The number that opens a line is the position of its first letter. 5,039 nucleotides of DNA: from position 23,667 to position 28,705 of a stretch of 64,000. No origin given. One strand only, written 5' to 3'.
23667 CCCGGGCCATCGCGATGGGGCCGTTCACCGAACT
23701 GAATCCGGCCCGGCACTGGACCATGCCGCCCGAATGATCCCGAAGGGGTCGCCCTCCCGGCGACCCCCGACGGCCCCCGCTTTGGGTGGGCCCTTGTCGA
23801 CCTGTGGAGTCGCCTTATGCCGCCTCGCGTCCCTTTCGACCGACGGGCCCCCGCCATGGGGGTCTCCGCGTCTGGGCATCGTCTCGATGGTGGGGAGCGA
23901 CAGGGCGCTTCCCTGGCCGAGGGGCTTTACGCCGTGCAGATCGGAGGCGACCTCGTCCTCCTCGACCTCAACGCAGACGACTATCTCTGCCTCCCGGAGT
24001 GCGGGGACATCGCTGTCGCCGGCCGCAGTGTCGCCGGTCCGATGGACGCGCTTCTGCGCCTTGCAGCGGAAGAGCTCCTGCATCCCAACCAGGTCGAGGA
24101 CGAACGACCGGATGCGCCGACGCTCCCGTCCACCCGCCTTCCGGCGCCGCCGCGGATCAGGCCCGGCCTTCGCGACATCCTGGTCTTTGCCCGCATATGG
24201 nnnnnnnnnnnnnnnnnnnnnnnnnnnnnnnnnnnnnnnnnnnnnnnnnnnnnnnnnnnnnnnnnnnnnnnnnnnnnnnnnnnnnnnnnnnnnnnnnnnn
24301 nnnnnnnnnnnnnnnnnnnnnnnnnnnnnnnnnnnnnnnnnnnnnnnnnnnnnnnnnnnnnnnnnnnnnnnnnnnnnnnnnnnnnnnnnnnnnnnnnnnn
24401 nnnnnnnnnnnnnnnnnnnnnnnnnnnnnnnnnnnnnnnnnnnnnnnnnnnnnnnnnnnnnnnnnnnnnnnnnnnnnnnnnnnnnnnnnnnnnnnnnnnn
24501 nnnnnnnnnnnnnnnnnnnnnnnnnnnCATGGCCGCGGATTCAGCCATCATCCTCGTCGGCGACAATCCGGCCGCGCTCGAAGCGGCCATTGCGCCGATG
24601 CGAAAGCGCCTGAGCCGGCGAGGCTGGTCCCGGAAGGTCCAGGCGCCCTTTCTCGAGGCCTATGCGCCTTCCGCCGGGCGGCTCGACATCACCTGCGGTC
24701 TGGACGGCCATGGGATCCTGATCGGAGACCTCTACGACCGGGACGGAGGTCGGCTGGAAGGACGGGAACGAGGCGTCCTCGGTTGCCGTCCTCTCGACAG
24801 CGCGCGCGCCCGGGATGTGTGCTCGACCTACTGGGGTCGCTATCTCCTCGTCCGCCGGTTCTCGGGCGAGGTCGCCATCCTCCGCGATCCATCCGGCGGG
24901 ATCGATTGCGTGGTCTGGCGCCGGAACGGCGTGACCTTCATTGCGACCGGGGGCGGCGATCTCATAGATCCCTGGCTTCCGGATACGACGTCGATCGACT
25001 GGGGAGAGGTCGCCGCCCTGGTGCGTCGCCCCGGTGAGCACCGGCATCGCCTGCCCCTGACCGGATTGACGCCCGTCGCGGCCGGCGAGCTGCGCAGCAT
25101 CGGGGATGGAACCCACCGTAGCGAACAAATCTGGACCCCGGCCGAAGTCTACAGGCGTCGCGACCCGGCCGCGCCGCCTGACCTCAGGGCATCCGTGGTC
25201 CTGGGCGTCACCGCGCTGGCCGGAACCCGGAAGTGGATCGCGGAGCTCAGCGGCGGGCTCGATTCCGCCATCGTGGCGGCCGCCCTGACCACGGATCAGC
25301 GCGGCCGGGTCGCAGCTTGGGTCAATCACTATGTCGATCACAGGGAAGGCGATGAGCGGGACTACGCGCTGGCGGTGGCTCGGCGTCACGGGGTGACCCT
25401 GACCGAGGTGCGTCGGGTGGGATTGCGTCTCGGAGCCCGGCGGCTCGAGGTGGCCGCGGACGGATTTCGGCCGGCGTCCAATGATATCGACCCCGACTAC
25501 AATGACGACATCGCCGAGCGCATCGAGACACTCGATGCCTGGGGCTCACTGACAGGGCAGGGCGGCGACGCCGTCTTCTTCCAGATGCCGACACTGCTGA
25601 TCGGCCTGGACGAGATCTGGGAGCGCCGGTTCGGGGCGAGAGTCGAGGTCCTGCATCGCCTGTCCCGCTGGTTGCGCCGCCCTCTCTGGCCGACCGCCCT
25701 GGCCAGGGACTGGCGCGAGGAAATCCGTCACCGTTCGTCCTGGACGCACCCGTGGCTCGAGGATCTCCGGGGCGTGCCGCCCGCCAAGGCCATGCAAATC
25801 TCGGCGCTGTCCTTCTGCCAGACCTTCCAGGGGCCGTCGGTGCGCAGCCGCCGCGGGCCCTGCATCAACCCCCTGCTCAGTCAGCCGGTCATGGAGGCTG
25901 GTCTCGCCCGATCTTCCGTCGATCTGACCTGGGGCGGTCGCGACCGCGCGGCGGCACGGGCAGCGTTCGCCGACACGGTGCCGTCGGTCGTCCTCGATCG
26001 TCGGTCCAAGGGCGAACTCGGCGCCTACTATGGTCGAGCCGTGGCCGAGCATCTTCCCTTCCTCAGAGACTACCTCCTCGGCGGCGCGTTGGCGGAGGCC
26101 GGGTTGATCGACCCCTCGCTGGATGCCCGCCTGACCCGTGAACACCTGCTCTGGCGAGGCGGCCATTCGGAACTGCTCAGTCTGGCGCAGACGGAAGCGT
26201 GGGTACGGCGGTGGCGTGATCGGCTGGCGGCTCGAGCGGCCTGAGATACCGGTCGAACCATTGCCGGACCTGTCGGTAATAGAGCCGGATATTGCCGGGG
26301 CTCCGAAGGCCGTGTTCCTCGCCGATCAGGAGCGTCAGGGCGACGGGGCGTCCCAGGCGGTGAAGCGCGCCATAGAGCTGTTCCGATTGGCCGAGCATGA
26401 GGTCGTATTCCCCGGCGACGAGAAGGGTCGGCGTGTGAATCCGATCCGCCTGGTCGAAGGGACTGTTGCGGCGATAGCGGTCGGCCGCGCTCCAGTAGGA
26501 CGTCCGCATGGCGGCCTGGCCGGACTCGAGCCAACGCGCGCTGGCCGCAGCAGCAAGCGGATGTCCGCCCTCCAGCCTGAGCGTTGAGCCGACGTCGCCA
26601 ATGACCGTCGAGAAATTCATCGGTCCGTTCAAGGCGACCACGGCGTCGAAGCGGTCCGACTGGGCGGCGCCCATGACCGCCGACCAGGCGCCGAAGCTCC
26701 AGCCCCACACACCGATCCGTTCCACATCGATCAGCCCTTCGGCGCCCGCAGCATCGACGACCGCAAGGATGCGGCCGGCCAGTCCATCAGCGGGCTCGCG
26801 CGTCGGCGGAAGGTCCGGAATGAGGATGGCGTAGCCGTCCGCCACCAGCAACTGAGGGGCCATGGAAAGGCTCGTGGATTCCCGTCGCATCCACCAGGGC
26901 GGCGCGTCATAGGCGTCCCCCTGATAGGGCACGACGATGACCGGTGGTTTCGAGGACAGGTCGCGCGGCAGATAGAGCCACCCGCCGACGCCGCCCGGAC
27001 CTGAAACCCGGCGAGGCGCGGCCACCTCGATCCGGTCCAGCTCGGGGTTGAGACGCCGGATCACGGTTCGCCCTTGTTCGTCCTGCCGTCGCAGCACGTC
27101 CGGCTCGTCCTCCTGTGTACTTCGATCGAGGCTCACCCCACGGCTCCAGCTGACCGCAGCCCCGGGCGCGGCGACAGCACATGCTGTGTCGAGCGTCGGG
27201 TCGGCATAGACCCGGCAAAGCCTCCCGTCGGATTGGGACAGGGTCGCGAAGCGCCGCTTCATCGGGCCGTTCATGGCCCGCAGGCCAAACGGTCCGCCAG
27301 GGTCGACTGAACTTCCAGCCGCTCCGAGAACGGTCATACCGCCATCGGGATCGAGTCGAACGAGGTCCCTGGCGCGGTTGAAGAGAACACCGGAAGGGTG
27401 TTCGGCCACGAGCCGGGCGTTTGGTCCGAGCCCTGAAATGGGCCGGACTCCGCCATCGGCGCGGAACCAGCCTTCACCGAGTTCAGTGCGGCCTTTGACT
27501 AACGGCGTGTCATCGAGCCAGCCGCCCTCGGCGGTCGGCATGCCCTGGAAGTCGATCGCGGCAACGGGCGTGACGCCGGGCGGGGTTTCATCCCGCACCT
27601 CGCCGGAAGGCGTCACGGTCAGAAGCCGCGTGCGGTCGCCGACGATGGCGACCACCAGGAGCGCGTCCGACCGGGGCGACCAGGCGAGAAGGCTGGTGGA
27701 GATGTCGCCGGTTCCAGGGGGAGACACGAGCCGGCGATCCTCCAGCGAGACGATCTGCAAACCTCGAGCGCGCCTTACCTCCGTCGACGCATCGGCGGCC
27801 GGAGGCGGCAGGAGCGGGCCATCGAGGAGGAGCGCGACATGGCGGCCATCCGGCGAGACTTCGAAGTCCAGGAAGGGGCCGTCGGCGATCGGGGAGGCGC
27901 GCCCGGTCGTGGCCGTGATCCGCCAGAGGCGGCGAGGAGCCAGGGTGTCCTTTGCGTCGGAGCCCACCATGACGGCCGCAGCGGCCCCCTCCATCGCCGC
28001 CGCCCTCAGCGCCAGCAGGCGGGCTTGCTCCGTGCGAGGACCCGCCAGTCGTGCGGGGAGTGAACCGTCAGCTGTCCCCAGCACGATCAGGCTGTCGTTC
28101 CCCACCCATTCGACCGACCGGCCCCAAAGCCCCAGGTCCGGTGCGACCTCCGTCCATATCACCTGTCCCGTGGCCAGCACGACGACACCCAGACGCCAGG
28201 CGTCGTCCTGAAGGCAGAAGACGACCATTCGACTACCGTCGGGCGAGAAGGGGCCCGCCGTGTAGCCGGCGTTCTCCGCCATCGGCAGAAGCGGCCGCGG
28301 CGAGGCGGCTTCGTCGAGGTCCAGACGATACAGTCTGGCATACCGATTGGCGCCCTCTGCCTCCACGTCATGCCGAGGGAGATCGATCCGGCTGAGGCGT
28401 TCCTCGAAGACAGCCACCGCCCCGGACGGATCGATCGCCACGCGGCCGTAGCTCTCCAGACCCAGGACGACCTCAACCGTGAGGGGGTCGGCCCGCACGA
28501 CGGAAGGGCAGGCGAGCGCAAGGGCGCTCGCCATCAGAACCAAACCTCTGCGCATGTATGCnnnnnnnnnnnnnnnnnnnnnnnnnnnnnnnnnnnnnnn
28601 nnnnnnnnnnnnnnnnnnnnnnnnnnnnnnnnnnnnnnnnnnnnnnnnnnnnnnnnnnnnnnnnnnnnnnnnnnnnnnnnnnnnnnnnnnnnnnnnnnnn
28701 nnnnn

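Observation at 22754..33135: Complete isopeptidase-type lasso peptide locus carried as cargo next to a T4SS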

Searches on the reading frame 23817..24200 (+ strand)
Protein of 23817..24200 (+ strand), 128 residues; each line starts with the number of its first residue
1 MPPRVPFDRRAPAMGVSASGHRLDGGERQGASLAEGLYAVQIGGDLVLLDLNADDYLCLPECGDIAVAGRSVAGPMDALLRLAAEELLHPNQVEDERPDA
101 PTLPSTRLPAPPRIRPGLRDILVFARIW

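Call 45: search_protein_families(library=pfam, proteins=[window:23817-24200:+], max_evalue=10)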
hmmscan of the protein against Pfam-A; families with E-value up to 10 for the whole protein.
seq(128 aa): 0 families

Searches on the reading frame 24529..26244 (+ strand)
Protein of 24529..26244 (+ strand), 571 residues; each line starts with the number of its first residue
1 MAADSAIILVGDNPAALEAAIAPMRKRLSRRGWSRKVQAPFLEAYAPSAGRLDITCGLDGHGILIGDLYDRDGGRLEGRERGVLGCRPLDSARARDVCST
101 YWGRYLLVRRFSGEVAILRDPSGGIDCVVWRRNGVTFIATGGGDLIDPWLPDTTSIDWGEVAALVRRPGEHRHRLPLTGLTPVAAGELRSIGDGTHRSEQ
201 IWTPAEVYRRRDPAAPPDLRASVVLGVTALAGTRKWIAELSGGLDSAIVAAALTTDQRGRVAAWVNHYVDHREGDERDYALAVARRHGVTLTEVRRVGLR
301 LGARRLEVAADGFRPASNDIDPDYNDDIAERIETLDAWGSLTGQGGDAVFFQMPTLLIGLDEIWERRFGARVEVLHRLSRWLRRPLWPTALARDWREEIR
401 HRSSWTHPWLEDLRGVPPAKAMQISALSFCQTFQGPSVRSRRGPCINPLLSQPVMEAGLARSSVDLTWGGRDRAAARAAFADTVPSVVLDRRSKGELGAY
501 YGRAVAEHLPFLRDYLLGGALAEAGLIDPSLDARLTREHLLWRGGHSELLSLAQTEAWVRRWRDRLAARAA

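Call 3: search_protein_families(library=pfam, proteins=[window:24529-26244:+], max_evalue=0.01)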
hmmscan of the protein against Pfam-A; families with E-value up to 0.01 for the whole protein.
window:24529-26244:+ (571 aa): 1 family
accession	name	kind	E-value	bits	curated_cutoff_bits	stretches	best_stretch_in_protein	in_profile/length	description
PF00733.27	Asn_synthase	-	1.7e-16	61.3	21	1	238-560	22-354/354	Asparagine synthase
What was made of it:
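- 24529..26244 (+): C: asparagine-synthetase-like lasso cyclase. PF00733 61.3 bits (call 3).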

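Call 4: search_protein_families(library=ncbifam, proteins=[window:24529-26244:+], max_evalue=0.01)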
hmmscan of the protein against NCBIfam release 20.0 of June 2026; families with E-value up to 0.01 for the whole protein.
window:24529-26244:+ (571 aa): 2 families
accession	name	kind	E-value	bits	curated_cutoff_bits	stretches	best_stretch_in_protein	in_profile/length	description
NF033561.1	macrolact_Ik_Al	subfamily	1.6e-18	66.6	300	2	96-410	74-389/561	albusnodin/ikarugamycin family macrolactam cyclase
TIGR01536.1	asn_synth_AEB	equivalog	1.3e-05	24.5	267.1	1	235-295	254-314/517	asparagine synthase (glutamine-hydrolyzing)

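Call 7: find_encoding_contigs(protein=window:24529-26244:+, flank=10000, max_places=6)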
Protein window:24529-26244:+ (571 aa): 22 contigs read that carry it; 6 places shown.
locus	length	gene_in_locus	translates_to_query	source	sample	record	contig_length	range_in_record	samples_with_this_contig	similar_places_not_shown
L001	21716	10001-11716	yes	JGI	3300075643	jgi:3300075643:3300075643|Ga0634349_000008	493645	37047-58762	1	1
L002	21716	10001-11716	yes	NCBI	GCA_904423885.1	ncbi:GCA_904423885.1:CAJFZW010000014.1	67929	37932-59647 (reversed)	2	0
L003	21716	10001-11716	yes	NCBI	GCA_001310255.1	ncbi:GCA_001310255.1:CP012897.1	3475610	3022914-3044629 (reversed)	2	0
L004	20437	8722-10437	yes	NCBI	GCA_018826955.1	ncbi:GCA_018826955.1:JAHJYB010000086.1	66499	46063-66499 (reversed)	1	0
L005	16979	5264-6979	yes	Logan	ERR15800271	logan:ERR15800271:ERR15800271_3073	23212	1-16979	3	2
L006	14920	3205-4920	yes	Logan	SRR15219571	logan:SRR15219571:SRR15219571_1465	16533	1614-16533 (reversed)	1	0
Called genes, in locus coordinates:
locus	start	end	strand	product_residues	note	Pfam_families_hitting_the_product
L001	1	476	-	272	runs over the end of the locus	PF03524:CagX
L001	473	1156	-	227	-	PF04335:VirB8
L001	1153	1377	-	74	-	-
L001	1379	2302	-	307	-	PF04610:TrbL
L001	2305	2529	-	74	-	-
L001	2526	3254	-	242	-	PF07996:T4SS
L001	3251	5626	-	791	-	PF27097:VirB4_TrbE_N, PF03135:CagE_TrbE_VirB, PF12846:AAA_10 (faint), PF19044:P-loop_TraG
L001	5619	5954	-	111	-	PF05101:VirB3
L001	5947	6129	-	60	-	-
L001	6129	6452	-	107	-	PF04956:TrbC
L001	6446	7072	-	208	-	PF01464:SLT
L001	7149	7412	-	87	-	PF00196:GerE, PF13384:HTH_23 (faint)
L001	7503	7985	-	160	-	-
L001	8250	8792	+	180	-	PF00392:GntR, PF13412:HTH_24 (faint)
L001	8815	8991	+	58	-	-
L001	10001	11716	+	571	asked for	PF00733:Asn_synthase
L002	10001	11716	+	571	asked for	PF00733:Asn_synthase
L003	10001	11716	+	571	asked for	PF00733:Asn_synthase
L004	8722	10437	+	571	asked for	PF00733:Asn_synthase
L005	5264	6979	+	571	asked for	PF00733:Asn_synthase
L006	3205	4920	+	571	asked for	PF00733:Asn_synthase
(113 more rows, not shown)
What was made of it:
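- On Integrative conjugative element with VirB-type T4SS: The locus lies in a 3.48-Mb record, CP012897.1 (call 7).
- The exact cyclase protein was read on 22 contigs (call 7).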

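Call 94: list_cluster_members(proteins=[window:24529-26244:+, window:26177-28534:-, window:22031-22513:-, window:23391-23516:+, window:23612-23734:+])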
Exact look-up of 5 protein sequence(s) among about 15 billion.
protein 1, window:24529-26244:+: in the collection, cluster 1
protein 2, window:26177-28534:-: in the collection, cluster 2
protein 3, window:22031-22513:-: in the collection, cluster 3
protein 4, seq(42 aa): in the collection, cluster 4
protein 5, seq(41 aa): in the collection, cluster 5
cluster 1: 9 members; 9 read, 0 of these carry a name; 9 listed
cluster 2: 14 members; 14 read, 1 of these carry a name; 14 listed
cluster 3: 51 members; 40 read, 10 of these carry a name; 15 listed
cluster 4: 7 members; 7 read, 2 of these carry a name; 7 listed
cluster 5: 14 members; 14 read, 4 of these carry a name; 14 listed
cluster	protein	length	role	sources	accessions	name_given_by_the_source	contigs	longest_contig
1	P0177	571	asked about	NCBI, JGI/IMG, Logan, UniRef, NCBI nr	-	-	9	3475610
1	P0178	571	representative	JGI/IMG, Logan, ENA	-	-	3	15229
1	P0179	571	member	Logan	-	-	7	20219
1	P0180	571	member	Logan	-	-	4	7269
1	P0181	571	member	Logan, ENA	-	-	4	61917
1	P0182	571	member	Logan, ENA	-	-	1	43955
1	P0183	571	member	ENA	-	-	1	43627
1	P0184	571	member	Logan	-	-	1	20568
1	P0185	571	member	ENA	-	-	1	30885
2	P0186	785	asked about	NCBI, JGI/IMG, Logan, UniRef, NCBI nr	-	-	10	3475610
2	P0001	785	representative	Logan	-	-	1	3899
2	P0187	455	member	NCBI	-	-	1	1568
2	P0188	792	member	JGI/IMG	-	dipeptidyl aminopeptidase/acylaminoacyl peptidase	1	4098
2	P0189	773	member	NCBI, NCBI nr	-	-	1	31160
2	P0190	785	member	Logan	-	-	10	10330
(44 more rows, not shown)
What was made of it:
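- Public annotation calls the precursors hypothetical proteins (call 94).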

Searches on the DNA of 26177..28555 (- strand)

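Call 93: search_rna_families(source=L056, start=4700, end=5600, threshold=evalue, max_evalue=0.1)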
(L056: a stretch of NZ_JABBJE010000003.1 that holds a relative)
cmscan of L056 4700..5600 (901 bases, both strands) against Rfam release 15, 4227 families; matches with E-value up to 0.1: 0.
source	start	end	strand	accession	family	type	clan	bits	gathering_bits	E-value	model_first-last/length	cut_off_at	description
